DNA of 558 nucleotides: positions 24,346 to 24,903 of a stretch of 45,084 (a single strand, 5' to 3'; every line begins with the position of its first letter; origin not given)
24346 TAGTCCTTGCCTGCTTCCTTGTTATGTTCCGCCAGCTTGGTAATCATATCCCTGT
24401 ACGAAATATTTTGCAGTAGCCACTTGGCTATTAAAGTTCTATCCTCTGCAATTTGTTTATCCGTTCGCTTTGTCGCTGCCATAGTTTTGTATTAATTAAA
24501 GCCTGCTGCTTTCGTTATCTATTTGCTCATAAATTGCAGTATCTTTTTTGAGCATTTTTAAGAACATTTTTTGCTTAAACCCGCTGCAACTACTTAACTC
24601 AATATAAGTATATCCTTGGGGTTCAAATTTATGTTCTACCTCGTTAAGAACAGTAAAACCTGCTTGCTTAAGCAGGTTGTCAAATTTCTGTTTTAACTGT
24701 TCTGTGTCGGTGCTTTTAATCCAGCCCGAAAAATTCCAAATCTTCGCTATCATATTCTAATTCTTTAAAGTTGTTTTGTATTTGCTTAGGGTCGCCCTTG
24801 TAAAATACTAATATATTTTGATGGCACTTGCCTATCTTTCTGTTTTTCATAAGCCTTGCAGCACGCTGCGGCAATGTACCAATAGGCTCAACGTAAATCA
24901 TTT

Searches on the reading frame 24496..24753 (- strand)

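Call 84: search_protein_families(library=pfam, proteins=[window:24496-24753:-], max_evalue=0.01)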
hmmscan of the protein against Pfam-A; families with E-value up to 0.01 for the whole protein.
window:24496-24753:- (85 aa): 1 family
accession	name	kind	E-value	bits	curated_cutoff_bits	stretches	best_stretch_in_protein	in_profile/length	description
PF02675.21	AdoMet_dc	-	4.8e-05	24.1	25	1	15-57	15-57/107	S-adenosylmethionine decarboxylase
